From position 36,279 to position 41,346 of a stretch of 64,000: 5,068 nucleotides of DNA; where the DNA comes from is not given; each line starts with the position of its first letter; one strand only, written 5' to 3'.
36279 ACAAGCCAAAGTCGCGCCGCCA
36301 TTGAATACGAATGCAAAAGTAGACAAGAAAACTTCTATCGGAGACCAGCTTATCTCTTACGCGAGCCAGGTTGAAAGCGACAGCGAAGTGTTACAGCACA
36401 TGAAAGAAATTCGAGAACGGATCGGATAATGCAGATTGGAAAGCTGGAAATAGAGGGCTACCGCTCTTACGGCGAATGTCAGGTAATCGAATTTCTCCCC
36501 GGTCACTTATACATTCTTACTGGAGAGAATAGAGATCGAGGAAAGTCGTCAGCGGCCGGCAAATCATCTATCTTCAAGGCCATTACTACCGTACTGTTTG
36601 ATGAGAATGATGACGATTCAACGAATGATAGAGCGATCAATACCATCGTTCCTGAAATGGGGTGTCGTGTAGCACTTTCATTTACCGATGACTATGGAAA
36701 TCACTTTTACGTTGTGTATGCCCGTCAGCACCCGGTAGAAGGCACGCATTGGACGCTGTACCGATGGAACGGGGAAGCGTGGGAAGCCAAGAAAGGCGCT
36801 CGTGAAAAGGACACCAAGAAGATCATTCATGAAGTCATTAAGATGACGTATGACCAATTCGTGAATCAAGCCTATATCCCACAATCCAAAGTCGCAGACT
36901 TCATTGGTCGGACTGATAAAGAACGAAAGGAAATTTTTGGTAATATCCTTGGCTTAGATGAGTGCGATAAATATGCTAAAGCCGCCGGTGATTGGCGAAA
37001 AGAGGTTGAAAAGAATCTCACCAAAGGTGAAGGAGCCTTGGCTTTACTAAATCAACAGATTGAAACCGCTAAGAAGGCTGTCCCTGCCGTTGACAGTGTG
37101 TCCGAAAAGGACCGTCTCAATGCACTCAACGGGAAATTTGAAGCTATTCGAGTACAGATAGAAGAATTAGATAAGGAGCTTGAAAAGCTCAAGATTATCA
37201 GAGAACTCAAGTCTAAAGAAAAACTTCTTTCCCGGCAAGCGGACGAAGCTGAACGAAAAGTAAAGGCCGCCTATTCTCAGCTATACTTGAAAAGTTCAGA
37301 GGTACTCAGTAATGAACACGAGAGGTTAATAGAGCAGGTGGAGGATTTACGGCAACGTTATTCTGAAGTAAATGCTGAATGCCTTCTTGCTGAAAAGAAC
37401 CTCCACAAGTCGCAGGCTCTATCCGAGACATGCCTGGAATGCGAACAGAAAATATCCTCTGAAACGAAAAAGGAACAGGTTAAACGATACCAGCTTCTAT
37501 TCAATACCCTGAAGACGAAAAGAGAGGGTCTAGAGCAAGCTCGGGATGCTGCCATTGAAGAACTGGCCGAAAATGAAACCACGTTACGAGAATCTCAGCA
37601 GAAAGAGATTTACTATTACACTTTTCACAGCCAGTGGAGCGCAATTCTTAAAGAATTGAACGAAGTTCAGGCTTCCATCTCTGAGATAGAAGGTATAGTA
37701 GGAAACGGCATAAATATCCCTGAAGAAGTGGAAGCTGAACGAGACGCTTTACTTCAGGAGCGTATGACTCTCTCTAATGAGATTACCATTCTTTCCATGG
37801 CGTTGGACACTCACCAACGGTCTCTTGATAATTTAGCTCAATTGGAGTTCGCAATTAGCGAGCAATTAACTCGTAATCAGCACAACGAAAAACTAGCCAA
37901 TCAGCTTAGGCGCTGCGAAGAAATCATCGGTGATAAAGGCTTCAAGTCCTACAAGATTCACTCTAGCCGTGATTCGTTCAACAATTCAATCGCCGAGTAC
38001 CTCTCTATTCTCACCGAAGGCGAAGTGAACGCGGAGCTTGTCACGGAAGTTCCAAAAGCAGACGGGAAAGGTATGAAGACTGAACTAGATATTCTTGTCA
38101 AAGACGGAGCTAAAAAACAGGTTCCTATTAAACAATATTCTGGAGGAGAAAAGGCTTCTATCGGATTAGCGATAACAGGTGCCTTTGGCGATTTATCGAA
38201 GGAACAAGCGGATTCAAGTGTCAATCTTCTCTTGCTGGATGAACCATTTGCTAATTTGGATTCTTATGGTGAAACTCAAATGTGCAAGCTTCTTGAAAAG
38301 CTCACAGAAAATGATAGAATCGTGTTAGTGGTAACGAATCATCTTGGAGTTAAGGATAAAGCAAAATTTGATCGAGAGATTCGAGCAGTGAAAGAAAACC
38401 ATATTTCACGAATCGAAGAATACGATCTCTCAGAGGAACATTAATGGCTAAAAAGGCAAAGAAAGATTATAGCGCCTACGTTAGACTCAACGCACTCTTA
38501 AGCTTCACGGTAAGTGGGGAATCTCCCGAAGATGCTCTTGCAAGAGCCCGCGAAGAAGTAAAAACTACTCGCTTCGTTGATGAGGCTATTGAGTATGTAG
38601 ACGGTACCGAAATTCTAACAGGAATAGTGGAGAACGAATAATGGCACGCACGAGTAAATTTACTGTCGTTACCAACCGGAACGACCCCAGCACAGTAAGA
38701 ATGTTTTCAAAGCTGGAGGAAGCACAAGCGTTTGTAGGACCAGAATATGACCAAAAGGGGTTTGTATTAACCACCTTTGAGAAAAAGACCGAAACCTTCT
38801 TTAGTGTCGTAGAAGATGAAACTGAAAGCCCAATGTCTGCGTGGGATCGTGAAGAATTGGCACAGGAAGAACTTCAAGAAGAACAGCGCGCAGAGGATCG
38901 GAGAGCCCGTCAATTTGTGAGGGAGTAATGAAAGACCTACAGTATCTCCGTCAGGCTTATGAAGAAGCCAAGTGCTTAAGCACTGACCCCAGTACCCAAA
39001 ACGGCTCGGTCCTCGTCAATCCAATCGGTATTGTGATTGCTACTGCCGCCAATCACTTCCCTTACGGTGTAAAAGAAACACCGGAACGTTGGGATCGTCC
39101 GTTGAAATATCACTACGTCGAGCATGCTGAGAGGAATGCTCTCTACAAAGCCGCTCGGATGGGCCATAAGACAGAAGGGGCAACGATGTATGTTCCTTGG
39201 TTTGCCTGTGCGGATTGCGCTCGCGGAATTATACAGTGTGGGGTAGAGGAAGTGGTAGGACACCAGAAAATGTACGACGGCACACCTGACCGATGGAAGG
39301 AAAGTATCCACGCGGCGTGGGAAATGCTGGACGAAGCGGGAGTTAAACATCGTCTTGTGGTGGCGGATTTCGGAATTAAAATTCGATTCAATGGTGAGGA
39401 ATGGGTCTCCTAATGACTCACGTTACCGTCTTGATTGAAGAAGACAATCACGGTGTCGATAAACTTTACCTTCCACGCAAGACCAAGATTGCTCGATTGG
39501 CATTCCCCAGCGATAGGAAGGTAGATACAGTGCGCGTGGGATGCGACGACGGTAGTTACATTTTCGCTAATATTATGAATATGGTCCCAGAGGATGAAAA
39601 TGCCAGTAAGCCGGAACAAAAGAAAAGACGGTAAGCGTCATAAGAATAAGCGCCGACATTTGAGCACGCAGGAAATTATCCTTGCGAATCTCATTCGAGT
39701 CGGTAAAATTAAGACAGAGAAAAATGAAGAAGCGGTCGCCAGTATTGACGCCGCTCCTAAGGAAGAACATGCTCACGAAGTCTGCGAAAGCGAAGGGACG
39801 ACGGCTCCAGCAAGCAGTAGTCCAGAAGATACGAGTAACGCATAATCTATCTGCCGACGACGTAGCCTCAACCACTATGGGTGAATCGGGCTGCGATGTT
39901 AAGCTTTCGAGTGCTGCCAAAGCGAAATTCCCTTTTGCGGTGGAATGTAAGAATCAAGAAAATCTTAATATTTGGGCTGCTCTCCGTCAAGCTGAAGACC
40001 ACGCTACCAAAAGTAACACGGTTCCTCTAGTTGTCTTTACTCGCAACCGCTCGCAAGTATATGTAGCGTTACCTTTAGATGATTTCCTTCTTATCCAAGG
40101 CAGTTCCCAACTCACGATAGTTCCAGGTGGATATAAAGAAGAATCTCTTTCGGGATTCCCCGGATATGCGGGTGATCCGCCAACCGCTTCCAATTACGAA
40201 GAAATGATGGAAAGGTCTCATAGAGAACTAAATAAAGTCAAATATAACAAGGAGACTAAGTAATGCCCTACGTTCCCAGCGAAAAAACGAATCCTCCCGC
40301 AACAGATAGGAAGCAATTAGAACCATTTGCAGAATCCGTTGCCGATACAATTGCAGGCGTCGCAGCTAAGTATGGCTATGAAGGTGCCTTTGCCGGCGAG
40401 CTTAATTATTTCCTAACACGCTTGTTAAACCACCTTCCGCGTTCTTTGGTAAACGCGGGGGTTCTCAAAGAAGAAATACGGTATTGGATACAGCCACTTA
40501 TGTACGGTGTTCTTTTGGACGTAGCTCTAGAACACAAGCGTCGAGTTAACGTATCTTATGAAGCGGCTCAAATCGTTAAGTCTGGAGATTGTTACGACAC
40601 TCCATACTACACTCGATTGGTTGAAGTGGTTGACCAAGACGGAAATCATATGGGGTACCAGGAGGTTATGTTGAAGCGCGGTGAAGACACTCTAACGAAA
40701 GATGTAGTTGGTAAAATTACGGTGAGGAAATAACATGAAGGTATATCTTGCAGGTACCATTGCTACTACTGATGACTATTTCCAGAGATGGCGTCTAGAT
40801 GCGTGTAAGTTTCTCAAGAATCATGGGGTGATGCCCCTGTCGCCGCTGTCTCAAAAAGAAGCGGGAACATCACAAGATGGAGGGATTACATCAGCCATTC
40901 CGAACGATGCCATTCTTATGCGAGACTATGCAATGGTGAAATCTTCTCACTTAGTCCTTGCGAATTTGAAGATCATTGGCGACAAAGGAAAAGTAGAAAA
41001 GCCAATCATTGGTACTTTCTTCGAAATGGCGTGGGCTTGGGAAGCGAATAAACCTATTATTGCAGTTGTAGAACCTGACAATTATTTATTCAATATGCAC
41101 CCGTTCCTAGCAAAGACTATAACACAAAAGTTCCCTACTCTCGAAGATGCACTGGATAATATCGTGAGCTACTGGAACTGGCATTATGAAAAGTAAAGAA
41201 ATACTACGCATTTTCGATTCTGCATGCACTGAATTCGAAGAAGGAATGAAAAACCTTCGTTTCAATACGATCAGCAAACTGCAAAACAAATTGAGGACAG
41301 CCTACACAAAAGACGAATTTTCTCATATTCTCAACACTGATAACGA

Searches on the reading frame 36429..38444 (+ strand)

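Call 11: search_protein_families(library=pfam, proteins=[window:36429-38444:+], max_evalue=0.001)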
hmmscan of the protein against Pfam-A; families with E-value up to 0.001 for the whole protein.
window:36429-38444:+ (671 aa): 4 families
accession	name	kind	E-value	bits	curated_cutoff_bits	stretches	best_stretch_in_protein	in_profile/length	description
PF13476.12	AAA_23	-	6e-11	43.8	27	1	5-274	1-182/201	AAA domain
PF13558.12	SbcC_Walker_B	-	4.2e-06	27.3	27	1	555-623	16-89/90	SbcC/RAD50-like, Walker B motif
PF02463.25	SMC_N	-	0.00046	20.1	40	0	3-645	2-205/220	RecF/RecN/SMC N terminal domain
PF13304.12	AAA_21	-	0.00094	19.8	27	0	476-612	131-273/304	AAA domain, putative AbiEii toxin, Type IV TA system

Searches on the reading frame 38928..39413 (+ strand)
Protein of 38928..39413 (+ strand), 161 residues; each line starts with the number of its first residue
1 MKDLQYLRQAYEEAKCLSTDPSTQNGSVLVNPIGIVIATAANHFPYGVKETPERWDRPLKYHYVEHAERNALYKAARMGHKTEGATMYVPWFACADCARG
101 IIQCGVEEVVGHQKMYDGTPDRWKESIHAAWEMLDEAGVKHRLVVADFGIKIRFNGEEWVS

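Call 69: search_protein_families(library=pfam, proteins=[window:38928-39413:+], max_evalue=0.01)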
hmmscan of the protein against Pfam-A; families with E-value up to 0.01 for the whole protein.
window:38928-39413:+ (161 aa): 2 families
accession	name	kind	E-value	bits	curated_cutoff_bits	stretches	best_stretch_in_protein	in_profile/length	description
PF00383.29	dCMP_cyt_deam_1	-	1.5e-16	60.5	25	1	3-110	4-99/102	Cytidine and deoxycytidylate deaminase zinc-binding region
PF14437.12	MafB19-deam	-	2.9e-12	47.1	27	1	2-111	2-99/142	MafB19-like deaminase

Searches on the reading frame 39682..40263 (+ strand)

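Call 69: search_protein_families(library=pfam, proteins=[window:39682-40263:+], max_evalue=0.01)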
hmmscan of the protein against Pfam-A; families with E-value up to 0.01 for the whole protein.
window:39682-40263:+ (193 aa): 1 family
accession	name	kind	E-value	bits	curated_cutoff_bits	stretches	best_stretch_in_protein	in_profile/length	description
PF24608.2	PDDEXK_15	-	1.7e-09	38.2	27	1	77-138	48-119/164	Phage putative PDDEXK endonuclease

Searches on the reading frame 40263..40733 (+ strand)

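Call 69: search_protein_families(library=pfam, proteins=[window:40263-40733:+], max_evalue=0.01)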
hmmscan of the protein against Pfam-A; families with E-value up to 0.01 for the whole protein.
window:40263-40733:+ (156 aa): 1 family
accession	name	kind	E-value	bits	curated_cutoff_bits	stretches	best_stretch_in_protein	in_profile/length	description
PF21840.1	DUF6899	-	5e-13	49.9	27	1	1-109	1-84/85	Domain of unknown function (DUF6899)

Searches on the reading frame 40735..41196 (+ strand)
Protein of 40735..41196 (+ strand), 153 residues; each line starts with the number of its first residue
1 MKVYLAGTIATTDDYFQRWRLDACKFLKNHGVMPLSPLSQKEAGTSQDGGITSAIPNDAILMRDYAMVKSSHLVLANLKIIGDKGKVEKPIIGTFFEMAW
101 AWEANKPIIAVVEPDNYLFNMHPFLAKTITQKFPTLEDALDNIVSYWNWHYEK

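Call 69: search_protein_families(library=pfam, proteins=[window:40735-41196:+], max_evalue=0.01)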
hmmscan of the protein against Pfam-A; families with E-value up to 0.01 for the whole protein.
window:40735-41196:+ (153 aa): 3 families
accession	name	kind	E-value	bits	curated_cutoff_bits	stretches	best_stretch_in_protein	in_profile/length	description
PF05014.21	Nuc_deoxyrib_tr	-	2.7e-08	34.4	28.8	1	3-114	1-99/117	Nucleoside 2-deoxyribosyltransferase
PF15891.11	Nuc_deoxyri_tr2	-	0.00015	22.5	30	1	2-113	3-103/105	Nucleoside 2-deoxyribosyltransferase like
PF18306.6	LDcluster4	-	0.00044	20.3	26.3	1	40-118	66-130/151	SLOG cluster4 family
